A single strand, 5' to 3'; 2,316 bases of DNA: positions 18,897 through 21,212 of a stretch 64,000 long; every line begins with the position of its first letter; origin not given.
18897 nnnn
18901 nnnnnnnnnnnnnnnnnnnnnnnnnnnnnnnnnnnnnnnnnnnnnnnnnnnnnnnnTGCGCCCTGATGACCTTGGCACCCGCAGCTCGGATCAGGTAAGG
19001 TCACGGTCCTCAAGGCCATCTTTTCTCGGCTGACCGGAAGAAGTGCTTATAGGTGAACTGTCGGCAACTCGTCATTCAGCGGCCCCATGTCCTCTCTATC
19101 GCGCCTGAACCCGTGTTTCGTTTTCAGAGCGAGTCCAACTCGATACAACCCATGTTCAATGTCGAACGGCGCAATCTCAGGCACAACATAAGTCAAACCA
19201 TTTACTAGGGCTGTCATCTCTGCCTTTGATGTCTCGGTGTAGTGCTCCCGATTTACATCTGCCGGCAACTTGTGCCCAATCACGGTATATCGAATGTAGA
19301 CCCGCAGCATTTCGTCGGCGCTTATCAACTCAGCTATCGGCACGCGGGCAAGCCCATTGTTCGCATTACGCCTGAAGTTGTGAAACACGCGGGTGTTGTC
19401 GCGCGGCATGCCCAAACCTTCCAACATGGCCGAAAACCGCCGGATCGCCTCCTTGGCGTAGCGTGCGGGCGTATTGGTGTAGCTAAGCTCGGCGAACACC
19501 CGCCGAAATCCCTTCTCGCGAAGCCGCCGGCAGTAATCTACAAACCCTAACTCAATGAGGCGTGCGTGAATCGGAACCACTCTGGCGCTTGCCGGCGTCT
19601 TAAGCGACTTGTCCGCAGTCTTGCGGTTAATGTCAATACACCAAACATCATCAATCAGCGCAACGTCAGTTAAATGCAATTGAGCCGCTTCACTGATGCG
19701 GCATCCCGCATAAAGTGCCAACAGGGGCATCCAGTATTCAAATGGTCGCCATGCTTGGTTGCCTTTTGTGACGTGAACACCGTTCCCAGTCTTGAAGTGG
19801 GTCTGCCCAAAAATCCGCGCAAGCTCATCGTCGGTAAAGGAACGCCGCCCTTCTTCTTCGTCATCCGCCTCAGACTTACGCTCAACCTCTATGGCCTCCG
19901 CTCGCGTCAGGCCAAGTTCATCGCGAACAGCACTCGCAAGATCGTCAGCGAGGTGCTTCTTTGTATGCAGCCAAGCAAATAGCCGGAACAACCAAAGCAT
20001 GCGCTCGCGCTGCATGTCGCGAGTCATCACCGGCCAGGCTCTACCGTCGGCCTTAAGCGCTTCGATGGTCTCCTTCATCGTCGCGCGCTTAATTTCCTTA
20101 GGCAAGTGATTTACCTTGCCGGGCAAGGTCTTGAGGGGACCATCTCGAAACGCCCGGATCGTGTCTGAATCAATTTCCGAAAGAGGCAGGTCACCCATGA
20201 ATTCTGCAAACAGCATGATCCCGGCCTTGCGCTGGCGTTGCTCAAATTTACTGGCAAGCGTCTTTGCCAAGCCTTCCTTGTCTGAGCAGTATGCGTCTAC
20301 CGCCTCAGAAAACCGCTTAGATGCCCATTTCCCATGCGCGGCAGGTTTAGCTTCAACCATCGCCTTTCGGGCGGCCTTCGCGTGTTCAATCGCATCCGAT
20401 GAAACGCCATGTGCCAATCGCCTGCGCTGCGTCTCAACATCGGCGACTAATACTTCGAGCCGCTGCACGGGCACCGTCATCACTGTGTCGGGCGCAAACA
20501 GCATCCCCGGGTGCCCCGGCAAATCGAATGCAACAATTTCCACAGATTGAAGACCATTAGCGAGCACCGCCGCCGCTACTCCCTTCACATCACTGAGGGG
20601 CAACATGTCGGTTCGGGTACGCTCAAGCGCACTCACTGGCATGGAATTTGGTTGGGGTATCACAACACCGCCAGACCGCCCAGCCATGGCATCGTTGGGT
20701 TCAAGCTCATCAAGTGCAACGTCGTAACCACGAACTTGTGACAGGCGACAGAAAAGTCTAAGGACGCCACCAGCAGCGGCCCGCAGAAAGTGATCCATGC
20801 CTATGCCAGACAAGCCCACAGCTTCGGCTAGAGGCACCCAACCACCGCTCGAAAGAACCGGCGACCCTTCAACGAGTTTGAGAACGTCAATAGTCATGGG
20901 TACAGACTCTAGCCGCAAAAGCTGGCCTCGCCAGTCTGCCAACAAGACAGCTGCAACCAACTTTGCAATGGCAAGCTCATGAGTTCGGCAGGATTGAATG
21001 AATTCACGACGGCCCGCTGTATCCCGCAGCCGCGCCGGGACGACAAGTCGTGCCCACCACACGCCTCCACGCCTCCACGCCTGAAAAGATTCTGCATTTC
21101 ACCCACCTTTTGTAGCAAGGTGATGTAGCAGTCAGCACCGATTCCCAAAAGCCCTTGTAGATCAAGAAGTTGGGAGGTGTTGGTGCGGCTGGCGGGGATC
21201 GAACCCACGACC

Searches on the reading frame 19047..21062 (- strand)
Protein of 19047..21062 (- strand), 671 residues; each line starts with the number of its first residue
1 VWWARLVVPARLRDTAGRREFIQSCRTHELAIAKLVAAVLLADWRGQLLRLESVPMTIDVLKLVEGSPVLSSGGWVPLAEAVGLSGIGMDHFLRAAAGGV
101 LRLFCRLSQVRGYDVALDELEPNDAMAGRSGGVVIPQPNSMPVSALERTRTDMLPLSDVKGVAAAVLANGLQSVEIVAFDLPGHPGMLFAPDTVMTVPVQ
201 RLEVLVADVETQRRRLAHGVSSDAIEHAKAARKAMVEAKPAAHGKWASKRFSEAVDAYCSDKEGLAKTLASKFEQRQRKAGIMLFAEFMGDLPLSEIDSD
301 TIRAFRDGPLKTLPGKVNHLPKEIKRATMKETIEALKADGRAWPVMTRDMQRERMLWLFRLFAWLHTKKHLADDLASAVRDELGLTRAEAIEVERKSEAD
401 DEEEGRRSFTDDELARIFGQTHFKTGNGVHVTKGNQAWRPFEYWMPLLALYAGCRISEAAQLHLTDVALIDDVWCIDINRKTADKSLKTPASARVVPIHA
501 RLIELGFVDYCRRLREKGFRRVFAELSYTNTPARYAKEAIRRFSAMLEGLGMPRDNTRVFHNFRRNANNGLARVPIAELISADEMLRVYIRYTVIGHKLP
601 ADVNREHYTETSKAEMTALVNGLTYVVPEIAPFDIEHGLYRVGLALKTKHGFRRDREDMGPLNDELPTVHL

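Call 95: search_protein_families(library=pfam, proteins=[window:19047-21062:-], max_evalue=0.00001)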
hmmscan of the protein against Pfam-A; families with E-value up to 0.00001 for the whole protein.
window:19047-21062:- (671 aa): 1 family
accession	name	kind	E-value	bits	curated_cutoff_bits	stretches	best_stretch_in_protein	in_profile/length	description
PF20172.3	DUF6538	-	6.1e-07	29.5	27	1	1-47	8-54/60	Domain of unknown function (DUF6538)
